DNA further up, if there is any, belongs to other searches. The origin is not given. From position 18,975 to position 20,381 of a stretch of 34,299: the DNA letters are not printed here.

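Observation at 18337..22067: Self-contained accessory insertion at the jag/mnmE junction, built around a translationally coupled nucleotidyltransferase and AP-superfamily phosphodiesterase pair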

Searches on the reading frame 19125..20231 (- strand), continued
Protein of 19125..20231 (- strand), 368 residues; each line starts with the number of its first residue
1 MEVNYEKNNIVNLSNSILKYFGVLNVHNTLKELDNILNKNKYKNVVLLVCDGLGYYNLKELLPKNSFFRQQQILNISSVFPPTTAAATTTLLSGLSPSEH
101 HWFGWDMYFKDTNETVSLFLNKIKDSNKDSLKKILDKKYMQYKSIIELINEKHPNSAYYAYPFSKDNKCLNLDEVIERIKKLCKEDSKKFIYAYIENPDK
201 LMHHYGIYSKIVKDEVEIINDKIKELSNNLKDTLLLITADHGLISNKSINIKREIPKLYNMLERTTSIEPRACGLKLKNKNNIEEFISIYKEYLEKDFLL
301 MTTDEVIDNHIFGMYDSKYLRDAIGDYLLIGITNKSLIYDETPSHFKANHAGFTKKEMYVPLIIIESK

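Call 36: find_encoding_contigs(protein=P0181, flank=7000, max_places=2)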
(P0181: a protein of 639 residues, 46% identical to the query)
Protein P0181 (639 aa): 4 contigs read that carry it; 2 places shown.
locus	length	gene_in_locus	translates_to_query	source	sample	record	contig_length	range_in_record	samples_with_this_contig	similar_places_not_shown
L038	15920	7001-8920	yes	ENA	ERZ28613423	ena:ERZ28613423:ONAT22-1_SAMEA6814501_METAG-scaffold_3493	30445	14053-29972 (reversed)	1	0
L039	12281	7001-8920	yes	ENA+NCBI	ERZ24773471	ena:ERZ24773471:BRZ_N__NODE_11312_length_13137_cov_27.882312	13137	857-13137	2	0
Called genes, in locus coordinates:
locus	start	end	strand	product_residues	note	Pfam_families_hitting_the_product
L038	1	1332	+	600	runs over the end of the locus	?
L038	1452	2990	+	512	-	PF17802:SpaA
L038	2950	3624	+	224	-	PF04203:Sortase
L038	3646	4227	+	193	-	-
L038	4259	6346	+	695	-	PF27449:LtaS_N, PF00884:Sulfatase, PF01663:Phosphodiest (faint)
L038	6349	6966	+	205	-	-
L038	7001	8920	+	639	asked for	PF08665:PglZ, PF00245:Alk_phosphatase (faint), PF01663:Phosphodiest, PF00702:Hydrolase (faint), PF01676:Metalloenzyme (weak), PF05116:S6PP (faint), PF08282:Hydrolase_3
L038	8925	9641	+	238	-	PF01479:S4, PF22421:SYY_C-terminal (faint), PF00849:PseudoU_synth_2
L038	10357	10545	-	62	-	PF06902:Fer4_19 (weak), PF12837:Fer4_6 (weak), PF00037:Fer4 (faint), PF13459:Fer4_15, PF13370:Fer4_13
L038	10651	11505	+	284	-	-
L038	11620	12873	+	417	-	PF13173:AAA_14, PF13635:DUF4143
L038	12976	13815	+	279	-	-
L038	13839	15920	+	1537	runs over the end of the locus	PF14480:DNA_pol3_a_NI (faint), PF01336:tRNA_anti-codon, PF02811:PHP, PF00929:RNase_T, PF07733:DNA_pol3_alpha, PF17657:DNA_pol3_finger, PF14579:HHH_6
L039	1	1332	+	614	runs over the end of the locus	-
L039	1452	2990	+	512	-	PF17802:SpaA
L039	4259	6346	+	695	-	PF27449:LtaS_N, PF00884:Sulfatase, PF01663:Phosphodiest (faint)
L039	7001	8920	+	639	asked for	PF08665:PglZ, PF00245:Alk_phosphatase (faint), PF01663:Phosphodiest, PF00702:Hydrolase (faint), PF01676:Metalloenzyme (weak), PF05116:S6PP (faint), PF08282:Hydrolase_3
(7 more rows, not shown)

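Call 37: find_encoding_contigs(protein=P0206, flank=7000, max_places=2)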
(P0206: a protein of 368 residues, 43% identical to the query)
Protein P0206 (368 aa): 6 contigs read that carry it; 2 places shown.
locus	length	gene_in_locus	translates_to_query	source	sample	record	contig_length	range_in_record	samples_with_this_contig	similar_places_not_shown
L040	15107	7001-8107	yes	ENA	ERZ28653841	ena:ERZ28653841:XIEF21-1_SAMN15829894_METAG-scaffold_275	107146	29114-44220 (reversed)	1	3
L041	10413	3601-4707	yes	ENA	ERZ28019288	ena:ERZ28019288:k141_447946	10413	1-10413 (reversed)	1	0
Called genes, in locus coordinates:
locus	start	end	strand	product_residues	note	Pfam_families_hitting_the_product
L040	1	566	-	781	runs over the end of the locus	PF03477:ATP-cone, PF13597:NRDD, PF00462:Glutaredoxin (weak)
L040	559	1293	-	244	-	PF13353:Fer4_12, PF04055:Radical_SAM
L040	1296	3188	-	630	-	PF03477:ATP-cone, PF13597:NRDD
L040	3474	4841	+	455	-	PF01225:Mur_ligase, PF08245:Mur_ligase_M, PF02875:Mur_ligase_C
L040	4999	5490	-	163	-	PF00293:NUDIX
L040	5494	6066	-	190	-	PF04229:GrpB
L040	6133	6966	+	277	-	PF04055:Radical_SAM, PF13353:Fer4_12 (faint)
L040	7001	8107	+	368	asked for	PF08665:PglZ (faint), PF01663:Phosphodiest, PF01676:Metalloenzyme (weak)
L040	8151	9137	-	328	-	PF01207:Dus, PF00977:His_biosynth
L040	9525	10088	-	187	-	PF06130:PTAC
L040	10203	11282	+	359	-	PF13793:Pribosyltran_N, PF14681:UPRTase (faint), PF00156:Pribosyltran, PF14572:Pribosyl_synth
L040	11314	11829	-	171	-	PF00583:Acetyltransf_1, PF13673:Acetyltransf_10 (weak), PF13508:Acetyltransf_7, PF08445:FR47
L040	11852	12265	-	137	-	-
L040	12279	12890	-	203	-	PF00300:His_Phos_1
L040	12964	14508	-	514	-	-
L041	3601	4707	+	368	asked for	PF08665:PglZ (faint), PF01663:Phosphodiest, PF01676:Metalloenzyme (weak)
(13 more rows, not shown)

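Call 44: predict_structure(alignment_id=A3)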
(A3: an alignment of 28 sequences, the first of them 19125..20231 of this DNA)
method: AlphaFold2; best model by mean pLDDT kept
length: 368 residues; sequences in the alignment: 28
mean_pLDDT: 95.0   pTM: 0.92
mean pLDDT of the five models: 95.0, 95.0, 94.7, 93.8, 93.1
residues with pLDDT >= 90: 331; 70-90: 35; 50-70: 2; < 50: 0
segments of 3 or more residues with pLDDT < 50: none
pLDDT, mean of each block of 10 residues (from residue 1): 83 98 96 96 97 98 98 97 94 96 94 92 93 88 95 96 89 98 95 97 97 99 98 98 96 97 95 93 93 98 96 93 97 95 89 96 96
secondary structure, 60 per line:
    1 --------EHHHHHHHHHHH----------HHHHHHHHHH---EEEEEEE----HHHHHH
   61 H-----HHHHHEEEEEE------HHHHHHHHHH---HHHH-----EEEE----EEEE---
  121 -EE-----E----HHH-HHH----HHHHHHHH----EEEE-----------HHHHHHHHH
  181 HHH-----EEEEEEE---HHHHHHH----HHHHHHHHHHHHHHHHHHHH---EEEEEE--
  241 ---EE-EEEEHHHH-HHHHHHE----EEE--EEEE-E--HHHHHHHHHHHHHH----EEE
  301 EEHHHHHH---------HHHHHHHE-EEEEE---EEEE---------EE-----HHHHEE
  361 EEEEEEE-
elements in order: H10-20 H31-40 E44-50 H55-61 H67-71 E72-77 H84-93 H97-100 E106-109 E114-117 H145-152 E157-160 H172-183 E189-195 H199-205 H210-229 E233-238 E247-250 H251-254 H256-261 E267-269 E272-275 H280-293 E298-302 H303-308 H318-324 E327-331 E335-338 H355-358 E359-367
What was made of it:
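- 19125..20231 (-): AP: 368-aa cytosolic NPP-type alkaline-phosphatase-superfamily phosphodiesterase or pyrophosphatase, translationally coupled to the NTase. AF2 model pLDDT 95 (call 44).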

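Call 47: fold_search(model_id=the predicted structure, library=pdb)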
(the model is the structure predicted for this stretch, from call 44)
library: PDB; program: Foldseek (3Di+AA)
matches with E <= 10: 592; with E <= 0.001: 232
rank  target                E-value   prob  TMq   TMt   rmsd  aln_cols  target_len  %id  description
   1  5ven_B                2.2e-17  1.00  0.63  0.63   4.6       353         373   16  Murine ectonucleotide pyrophosphatase / phosphodiesterase 5 (ENPP5, NPP5) (released 2017-09-20)
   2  5veo_A                4.4e-17  1.00  0.66  0.65   4.2       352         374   16  Murine ectonucleotide pyrophosphatase / phosphodiesterase 5 (ENPP5, NPP5), inactive (T72A), in complex with AMP (released 2017-09-20)
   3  5ven_A                4.7e-17  1.00  0.63  0.61   4.7       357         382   15  Murine ectonucleotide pyrophosphatase / phosphodiesterase 5 (ENPP5, NPP5) (released 2017-09-20)
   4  5vem_A                2.8e-16  1.00  0.63  0.60   4.9       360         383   15  Human ectonucleotide pyrophosphatase / phosphodiesterase 5 (ENPP5, NPP5) (released 2017-09-20)
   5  5vem_C                1.3e-15  1.00  0.62  0.61   4.8       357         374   15  Human ectonucleotide pyrophosphatase / phosphodiesterase 5 (ENPP5, NPP5) (released 2017-09-20)
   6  6f30_A                1.5e-14  1.00  0.60  0.33   5.6       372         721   16  Crystal structure of ectonucleotide phosphodiesterase/pyrophosphatase-3 (NPP3) in complex with UDPGlcNAc (released 2018-08-01)
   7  6c01_A                1.8e-14  1.00  0.63  0.30   5.4       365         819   16  Human ectonucleotide pyrophosphatase / phosphodiesterase 3 (ENPP3, NPP3, CD203c) (released 2018-05-02)
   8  6f33_B                2.1e-14  1.00  0.62  0.34   4.9       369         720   16  Crystal structure of ectonucleotide phosphodiesterase/pyrophosphatase-3 (NPP3) in complex with AMPNPP (released 2018-08-01)
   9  6f30_B                2.1e-14  1.00  0.61  0.33   5.2       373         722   15  Crystal structure of ectonucleotide phosphodiesterase/pyrophosphatase-3 (NPP3) in complex with UDPGlcNAc (released 2018-08-01)
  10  8ghr_A                2.6e-14  1.00  0.67  0.35   4.2       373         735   15  Structure of human ENPP1 in complex with variable heavy domain VH27.2 (released 2023-08-02)
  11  6f2t_A                2.6e-14  1.00  0.61  0.33   5.5       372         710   16  Crystal structure of ectonucleotide phosphodiesterase/pyrophosphatase-3 (NPP3) (released 2018-08-01)
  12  6f2y_B                2.7e-14  1.00  0.61  0.33   5.2       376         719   15  Crystal structure of ectonucleotide phosphodiesterase/pyrophosphatase-3 (NPP3) in complex with Ap4A (released 2018-08-01)
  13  6aek_A                2.9e-14  1.00  0.63  0.34   5.9       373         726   16  Crystal structure of ENPP1 in complex with pApG (released 2019-03-06)
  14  6wew_BaB              3.5e-14  1.00  0.65  0.32   5.3       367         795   16  Crystal structures of human E-NPP 1: bound to N-{4-[(7-methoxyquinolin-4-yl)oxy]phenyl}sulfuric diamide (released 2020-09-09)
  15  6f2y_A                3.5e-14  1.00  0.61  0.33   5.6       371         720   16  Crystal structure of ectonucleotide phosphodiesterase/pyrophosphatase-3 (NPP3) in complex with Ap4A (released 2018-08-01)
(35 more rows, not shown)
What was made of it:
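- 19125..20231 (-): Foldseek hits ENPP5, ENPP3, ENPP1, ENPP4 and ENPP6 at E 2e-17, TM 0.63-0.67 (call 47).
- On NPP/ENPP phosphodiesterases (Pfam PF01663, AP superfamily): Foldseek E 2e-17, TM 0.63-0.67 to ENPP5, ENPP3 and ENPP1 (call 47).
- Closest known: Nucleotide pyrophosphatase/phosphodiesterases. Same: Foldseek E 2e-17 and TM 0.63-0.67 to ENPP5, ENPP3, ENPP1, ENPP4 and ENPP6 (call 47).
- Foldseek on the AP model (pLDDT 95): ENPP5, ENPP3, ENPP1, ENPP4, ENPP6, autotaxin and snake-venom PDE at E 2e-17, TM 0.63-0.67 (calls 44, 47). Snake-venom PDE and ENPP1 with oligonucleotide or cGAMP ligands are among the AP fold hits (call 47).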

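Call 60: search_protein_families(library=phrogs, proteins=[window:19125-20231:-], max_evalue=0.01)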
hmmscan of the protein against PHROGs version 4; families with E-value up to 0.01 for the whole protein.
window:19125-20231:- (368 aa): 0 families

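Call 62: search_dna_similar(query=window:19125-20231:-, collection=plasmids, mode=protein, max_evalue=0.00001, max_rows=15)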
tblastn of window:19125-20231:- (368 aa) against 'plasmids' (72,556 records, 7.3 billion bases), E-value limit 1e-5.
No match.

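Call 64: search_dna_similar(query=window:19125-20231:-, collection=phages, mode=protein, max_evalue=0.00001, max_rows=10)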
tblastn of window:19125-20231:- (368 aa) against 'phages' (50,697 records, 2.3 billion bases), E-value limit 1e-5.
No match.

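Call 68: find_encoding_contigs(protein=P0160, flank=5000, max_places=2)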
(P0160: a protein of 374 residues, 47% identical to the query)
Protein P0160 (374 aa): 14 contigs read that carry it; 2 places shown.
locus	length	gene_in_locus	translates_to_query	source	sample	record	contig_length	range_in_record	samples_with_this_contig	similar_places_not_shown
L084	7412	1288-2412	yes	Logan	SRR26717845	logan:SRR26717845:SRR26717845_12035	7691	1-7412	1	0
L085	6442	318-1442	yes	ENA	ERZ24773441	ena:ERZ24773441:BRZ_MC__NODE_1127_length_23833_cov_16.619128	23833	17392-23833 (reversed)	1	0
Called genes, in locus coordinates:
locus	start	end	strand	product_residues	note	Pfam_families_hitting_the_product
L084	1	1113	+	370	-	?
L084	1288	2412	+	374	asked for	PF01663:Phosphodiest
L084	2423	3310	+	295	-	-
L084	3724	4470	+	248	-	PF04754:Transposase_31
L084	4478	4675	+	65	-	-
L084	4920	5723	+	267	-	PF00106:adh_short, PF13561:adh_short_C2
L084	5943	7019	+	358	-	PF19328:DAP_DH_C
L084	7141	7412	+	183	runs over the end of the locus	?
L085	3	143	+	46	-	?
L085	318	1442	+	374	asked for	PF01663:Phosphodiest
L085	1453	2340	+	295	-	-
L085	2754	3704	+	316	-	PF04754:Transposase_31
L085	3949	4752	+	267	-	PF00106:adh_short, PF13561:adh_short_C2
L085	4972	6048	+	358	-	PF19328:DAP_DH_C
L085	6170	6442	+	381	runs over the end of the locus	PF00365:PFK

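Call 69: find_encoding_contigs(protein=P0154, flank=5000, max_places=2)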
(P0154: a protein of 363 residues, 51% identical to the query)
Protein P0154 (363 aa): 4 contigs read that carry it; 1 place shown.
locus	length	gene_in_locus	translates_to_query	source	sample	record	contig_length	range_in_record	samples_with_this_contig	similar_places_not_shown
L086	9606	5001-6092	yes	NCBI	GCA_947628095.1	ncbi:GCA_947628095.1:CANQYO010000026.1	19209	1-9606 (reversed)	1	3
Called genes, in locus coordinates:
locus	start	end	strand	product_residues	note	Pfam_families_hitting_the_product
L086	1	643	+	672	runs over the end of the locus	PF07963:N_methyl (weak)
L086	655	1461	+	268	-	-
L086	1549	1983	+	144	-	-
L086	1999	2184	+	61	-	PF01783:Ribosomal_L32p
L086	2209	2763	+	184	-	PF01467:CTP_transf_like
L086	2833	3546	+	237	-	PF20918:SPOCS_spoVID-N (weak), PF01476:LysM (weak)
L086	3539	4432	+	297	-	-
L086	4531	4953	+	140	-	-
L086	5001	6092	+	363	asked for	PF08665:PglZ (faint), PF00884:Sulfatase (weak), PF01663:Phosphodiest, PF01676:Metalloenzyme (weak)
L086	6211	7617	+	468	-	PF00919:UPF0004, PF04055:Radical_SAM, PF01938:TRAM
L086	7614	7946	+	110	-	PF06133:Com_YlbF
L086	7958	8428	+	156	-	-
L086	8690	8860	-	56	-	-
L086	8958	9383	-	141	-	-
